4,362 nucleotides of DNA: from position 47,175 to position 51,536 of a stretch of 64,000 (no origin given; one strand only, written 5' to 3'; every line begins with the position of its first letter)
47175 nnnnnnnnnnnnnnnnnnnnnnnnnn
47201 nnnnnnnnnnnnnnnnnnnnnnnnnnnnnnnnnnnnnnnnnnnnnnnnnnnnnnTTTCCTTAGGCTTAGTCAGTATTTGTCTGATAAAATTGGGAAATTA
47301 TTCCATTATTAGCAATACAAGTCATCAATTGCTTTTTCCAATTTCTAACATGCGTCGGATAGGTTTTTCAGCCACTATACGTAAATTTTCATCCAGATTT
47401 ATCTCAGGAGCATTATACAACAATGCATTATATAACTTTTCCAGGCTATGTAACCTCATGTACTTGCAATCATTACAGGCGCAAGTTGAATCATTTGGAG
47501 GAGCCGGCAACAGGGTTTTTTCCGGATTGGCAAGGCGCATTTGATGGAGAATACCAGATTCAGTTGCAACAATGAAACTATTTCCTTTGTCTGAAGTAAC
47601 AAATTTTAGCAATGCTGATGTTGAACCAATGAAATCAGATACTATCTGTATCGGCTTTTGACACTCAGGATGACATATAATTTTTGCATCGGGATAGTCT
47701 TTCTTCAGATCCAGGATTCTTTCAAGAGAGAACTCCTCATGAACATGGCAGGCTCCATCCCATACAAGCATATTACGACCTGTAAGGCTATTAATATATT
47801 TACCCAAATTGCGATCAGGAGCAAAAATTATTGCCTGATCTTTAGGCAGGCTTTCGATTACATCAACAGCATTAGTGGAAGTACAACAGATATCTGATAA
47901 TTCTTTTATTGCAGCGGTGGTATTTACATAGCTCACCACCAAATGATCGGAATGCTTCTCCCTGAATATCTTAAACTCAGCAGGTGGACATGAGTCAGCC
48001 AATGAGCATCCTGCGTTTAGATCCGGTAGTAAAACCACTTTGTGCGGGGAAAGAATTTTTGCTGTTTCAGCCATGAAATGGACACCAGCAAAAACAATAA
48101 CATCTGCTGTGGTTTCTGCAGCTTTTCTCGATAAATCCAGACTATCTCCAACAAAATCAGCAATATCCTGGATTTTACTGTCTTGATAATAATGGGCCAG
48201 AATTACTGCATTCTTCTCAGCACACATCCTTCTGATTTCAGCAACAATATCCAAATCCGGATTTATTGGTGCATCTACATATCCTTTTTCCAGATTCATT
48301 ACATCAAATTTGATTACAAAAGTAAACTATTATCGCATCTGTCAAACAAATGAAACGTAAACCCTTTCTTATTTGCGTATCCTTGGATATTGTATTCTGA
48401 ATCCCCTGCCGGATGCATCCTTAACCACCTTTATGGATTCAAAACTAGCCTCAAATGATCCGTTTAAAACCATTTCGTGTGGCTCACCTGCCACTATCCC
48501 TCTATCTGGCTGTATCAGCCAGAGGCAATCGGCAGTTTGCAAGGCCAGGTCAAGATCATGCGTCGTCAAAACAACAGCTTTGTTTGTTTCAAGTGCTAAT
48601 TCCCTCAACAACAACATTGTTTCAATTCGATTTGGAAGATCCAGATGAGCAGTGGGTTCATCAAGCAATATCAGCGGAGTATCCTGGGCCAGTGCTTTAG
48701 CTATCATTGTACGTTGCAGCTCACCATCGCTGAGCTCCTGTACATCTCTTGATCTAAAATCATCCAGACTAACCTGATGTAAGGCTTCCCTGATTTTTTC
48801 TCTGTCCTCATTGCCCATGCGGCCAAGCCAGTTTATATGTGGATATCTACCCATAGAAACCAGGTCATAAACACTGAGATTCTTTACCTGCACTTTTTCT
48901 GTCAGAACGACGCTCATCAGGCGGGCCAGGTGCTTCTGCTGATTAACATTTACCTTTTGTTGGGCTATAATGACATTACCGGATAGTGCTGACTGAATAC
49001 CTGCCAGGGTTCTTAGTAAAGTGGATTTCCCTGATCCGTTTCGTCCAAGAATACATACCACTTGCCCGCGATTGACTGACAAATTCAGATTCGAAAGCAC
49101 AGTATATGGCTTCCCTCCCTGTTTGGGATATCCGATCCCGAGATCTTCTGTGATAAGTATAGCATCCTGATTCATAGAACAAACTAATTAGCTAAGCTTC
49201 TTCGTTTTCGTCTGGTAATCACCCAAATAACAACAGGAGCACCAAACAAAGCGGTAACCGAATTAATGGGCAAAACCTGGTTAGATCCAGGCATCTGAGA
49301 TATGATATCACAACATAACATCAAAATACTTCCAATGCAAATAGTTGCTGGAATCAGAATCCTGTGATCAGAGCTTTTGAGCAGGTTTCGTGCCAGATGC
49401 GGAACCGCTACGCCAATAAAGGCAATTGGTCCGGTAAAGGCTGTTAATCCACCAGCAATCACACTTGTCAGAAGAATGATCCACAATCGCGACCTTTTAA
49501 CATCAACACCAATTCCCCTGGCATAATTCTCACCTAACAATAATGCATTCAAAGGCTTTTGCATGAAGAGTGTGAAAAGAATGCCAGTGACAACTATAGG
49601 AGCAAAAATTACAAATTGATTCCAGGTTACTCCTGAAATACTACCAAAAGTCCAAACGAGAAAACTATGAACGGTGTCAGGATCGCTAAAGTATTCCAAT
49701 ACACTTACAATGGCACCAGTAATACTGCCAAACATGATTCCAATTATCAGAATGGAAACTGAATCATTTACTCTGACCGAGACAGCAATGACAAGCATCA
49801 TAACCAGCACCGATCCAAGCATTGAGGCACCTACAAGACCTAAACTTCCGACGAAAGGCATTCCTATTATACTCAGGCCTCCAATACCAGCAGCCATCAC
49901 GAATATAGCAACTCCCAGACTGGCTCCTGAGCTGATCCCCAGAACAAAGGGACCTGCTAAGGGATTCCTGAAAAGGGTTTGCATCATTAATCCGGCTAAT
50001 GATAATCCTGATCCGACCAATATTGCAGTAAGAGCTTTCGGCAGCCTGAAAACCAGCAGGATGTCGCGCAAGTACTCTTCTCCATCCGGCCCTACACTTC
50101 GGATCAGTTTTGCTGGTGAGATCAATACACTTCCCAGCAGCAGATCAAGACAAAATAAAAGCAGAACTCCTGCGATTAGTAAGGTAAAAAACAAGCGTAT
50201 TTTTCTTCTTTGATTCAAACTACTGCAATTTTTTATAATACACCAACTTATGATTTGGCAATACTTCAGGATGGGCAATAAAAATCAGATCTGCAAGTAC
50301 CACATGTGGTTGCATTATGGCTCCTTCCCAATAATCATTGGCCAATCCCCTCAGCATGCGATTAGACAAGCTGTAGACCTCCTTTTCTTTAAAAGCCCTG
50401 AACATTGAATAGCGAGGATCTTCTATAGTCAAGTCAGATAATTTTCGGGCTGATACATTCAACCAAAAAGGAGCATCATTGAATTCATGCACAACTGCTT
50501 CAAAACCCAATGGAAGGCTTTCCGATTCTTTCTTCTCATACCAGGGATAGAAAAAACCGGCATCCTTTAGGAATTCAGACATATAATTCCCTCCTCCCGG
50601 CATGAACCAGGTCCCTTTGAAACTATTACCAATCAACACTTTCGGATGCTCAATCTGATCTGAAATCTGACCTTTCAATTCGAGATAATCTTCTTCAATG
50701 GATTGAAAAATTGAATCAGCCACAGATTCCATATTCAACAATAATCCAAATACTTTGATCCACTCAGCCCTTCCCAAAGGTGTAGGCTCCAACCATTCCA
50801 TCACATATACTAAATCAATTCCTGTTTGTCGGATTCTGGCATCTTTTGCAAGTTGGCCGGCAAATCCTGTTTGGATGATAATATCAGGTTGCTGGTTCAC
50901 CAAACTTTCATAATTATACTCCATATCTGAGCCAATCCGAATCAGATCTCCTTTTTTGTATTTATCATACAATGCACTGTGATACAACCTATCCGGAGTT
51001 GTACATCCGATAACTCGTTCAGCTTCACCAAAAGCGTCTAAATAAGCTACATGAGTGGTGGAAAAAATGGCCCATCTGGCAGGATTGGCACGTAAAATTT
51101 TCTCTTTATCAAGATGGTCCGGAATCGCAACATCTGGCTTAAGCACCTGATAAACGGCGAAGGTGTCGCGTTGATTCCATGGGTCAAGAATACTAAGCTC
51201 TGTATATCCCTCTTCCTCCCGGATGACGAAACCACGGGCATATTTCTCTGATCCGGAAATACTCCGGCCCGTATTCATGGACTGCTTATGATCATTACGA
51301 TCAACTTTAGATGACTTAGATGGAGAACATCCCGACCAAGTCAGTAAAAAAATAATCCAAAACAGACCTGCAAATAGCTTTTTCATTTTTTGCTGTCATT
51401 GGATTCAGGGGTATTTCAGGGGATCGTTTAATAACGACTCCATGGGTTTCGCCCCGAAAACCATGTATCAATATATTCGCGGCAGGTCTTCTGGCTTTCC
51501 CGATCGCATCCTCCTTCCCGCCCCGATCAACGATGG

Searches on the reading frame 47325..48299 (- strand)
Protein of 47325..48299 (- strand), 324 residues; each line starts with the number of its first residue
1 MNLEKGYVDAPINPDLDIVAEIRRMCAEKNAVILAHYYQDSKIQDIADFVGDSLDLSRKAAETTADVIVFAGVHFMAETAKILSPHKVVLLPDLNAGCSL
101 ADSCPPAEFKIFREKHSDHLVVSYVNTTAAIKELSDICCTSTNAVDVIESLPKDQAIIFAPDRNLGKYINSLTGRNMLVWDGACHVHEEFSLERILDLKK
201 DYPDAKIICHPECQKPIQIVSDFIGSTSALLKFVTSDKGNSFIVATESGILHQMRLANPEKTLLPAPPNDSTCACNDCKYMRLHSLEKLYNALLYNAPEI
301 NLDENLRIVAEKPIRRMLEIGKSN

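Call 77: search_protein_families(library=pfam, proteins=[window:47325-48299:-], max_evalue=0.00001)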
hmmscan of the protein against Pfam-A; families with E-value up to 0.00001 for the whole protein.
window:47325-48299:- (324 aa): 1 family
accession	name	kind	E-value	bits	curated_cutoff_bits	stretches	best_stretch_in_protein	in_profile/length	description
PF02445.21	NadA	-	7.2e-118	393.4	27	1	21-319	2-295/295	Quinolinate synthetase A protein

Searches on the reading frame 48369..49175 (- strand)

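Call 77: search_protein_families(library=pfam, proteins=[window:48369-49175:-], max_evalue=0.00001)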
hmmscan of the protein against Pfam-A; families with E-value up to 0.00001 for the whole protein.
window:48369-49175:- (268 aa): 3 families
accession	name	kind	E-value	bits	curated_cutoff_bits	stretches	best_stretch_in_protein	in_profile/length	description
PF00005.33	ABC_tran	-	1.6e-31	110.2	25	1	27-176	1-137/137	ABC transporter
PF13304.12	AAA_21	-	2.2e-12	48.1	27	0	132-208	222-300/304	AAA domain, putative AbiEii toxin, Type IV TA system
PF02463.25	SMC_N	-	1.4e-06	28.4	40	0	38-207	25-198/220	RecF/RecN/SMC N terminal domain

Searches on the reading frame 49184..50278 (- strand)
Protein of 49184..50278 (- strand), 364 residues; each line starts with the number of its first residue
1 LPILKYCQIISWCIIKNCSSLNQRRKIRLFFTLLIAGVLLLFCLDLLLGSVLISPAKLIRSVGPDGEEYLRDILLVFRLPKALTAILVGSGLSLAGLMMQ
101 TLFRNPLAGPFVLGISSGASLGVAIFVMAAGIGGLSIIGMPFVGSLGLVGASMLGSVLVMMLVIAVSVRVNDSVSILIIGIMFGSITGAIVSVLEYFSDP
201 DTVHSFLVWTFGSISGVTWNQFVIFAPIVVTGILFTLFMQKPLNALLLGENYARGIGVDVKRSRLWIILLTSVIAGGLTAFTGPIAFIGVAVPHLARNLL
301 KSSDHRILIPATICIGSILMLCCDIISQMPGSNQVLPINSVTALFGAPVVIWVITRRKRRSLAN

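Call 77: search_protein_families(library=pfam, proteins=[window:49184-50278:-], max_evalue=0.00001)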
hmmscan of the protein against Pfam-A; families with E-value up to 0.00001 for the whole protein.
window:49184-50278:- (364 aa): 1 family
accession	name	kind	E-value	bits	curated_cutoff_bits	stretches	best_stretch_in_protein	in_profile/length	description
PF01032.23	FecCD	-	2.6e-78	263.7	26.5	1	38-356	2-311/311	FecCD transport family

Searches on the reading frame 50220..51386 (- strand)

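Call 77: search_protein_families(library=pfam, proteins=[window:50220-51386:-], max_evalue=0.00001)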
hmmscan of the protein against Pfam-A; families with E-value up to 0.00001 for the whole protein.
window:50220-51386:- (388 aa): 1 family
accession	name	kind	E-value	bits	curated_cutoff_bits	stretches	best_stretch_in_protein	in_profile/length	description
PF01497.23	Peripla_BP_2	-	8.8e-26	91.2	27.5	1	109-342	5-233/235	Periplasmic binding protein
